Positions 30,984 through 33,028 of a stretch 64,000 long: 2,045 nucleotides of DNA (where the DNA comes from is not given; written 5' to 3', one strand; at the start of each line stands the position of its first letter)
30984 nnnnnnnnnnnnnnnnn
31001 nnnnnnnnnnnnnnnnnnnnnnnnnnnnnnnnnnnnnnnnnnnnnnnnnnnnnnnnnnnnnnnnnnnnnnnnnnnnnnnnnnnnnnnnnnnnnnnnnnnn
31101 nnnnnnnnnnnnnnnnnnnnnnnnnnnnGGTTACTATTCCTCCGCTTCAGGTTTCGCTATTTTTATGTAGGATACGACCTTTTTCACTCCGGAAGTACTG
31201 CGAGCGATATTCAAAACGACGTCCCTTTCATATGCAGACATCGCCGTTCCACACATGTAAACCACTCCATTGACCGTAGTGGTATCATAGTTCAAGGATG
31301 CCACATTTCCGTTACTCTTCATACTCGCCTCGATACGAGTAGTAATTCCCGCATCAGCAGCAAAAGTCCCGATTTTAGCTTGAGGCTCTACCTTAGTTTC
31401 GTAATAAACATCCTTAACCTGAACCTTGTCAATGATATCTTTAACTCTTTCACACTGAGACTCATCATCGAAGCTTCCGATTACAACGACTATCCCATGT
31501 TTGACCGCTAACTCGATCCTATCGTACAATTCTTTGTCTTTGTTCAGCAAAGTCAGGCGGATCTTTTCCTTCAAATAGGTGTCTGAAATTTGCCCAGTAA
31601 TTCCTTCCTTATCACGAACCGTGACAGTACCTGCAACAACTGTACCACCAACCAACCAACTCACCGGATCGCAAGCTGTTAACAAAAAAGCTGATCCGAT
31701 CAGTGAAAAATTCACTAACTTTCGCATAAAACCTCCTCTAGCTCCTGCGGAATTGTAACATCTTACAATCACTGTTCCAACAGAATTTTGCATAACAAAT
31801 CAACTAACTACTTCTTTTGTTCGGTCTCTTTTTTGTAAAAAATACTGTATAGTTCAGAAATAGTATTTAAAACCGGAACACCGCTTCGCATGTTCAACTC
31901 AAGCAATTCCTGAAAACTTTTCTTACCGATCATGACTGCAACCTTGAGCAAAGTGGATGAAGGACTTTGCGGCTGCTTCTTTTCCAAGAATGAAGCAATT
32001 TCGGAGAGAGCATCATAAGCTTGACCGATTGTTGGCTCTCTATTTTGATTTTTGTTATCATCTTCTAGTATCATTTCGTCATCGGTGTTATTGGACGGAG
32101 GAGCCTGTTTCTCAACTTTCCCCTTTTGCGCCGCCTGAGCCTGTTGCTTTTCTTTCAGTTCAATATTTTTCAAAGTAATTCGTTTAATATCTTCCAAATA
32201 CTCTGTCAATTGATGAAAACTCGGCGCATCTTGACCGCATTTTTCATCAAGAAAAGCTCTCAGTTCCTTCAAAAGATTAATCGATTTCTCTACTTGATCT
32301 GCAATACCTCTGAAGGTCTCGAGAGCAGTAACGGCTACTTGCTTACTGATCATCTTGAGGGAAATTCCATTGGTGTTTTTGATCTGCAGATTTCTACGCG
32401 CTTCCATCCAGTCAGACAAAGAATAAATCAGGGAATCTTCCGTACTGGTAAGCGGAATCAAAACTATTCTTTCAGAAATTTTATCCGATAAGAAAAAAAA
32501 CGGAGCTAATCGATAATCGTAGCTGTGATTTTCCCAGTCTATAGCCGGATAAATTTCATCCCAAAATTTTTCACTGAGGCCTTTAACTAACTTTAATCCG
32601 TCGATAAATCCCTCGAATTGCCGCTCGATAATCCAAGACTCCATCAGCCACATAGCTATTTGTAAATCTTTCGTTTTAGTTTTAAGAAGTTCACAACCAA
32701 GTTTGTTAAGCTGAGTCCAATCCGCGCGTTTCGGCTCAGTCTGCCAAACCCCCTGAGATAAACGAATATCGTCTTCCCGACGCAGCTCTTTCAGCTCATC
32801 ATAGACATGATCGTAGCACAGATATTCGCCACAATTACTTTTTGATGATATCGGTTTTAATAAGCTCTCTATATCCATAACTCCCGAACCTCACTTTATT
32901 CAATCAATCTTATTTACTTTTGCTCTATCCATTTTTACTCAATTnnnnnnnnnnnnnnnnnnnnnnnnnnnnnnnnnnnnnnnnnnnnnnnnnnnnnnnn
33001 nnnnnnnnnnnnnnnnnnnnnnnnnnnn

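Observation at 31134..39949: Orphan tssK-tssL-tssM-tssA block about 25 kb from the spike operon, with no sheath, tube, ClpV or TssJ genes in the window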

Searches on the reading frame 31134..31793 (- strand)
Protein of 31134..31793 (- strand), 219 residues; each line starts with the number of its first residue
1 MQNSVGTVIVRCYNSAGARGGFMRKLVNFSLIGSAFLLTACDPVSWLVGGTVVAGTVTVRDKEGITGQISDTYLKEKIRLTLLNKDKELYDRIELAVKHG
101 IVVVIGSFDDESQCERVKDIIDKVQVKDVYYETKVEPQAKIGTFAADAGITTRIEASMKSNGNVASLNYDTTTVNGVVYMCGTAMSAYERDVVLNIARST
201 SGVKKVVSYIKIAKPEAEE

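Call 4: search_protein_families(library=pfam, proteins=[window:31134-31793:-], max_evalue=0.01)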
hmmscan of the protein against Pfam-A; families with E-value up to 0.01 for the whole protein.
window:31134-31793:- (219 aa): 1 family
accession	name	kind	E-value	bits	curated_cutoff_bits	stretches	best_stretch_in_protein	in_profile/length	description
PF04972.22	BON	-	8.2e-20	71.3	27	2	147-213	2-68/69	BON domain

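Call 5: search_protein_families(library=ncbifam, proteins=[window:31134-31793:-], max_evalue=0.01)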
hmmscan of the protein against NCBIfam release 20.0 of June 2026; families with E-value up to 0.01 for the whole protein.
window:31134-31793:- (219 aa): 2 families
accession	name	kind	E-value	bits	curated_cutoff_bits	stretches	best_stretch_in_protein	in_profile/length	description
NF008247.1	PRK11023.1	equivalog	2.1e-22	79.9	184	1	30-211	9-189/192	division/outer membrane stress-associated lipid-binding lipoprotein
NF007858.0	PRK10568.1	equivalog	1.1e-09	38.2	174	2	117-211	116-203/206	molecular chaperone OsmY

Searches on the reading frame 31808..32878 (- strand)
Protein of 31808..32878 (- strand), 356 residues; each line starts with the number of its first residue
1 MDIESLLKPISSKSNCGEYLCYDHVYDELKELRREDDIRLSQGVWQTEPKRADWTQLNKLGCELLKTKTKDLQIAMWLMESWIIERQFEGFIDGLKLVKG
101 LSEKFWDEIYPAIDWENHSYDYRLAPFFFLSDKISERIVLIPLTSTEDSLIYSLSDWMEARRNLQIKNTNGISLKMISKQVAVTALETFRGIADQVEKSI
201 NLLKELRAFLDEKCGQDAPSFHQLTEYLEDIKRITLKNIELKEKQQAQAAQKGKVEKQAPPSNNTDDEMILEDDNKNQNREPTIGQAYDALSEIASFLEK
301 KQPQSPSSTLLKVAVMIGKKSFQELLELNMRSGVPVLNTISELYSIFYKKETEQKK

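Call 4: search_protein_families(library=pfam, proteins=[window:31808-32878:-], max_evalue=0.01)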
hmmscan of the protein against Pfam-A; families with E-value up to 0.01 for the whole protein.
window:31808-32878:- (356 aa): 2 families
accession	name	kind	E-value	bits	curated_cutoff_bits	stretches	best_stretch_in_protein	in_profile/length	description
PF06812.17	ImpA_N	-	1e-31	109.9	26.9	1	7-129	1-116/119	ImpA, N-terminal, type VI secretion system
PF05929.16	Phage_GPO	-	0.0077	16.3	33.6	0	178-290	151-264/268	Phage capsid scaffolding protein (GPO) serine peptidase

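Call 5: search_protein_families(library=ncbifam, proteins=[window:31808-32878:-], max_evalue=0.01)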
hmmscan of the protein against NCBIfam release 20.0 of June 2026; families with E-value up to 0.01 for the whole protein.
window:31808-32878:- (356 aa): 2 families
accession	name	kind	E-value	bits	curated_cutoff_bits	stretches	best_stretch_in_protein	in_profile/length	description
TIGR03363.1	VI_chp_8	equivalog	3.3e-68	230.9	160.85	1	1-327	1-336/353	type VI secretion system protein TssA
TIGR03362.1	VI_chp_7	equivalog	1.9e-15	56.9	230.1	1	4-112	3-103/476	type VI secretion system protein TssA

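Call 64: search_solved_structures(query=window:31808-32878:-, max_evalue=1)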
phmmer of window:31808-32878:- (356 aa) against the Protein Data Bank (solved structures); distinct sequences matched with E-value up to 1: 4.
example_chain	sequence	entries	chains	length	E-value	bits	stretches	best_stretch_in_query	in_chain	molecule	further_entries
6hs5_A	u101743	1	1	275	3e-29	105.9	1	3-235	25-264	TssA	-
6rju_A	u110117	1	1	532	5.9e-06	29.3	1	52-113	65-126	Putative type VI secretion protein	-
4bnd_A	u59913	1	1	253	0.37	13.5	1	245-311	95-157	ALPHA-PHOSPHOGLUCOMUTASE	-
4bnd_B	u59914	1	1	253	0.37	13.5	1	245-311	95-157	ALPHA-PHOSPHOGLUCOMUTASE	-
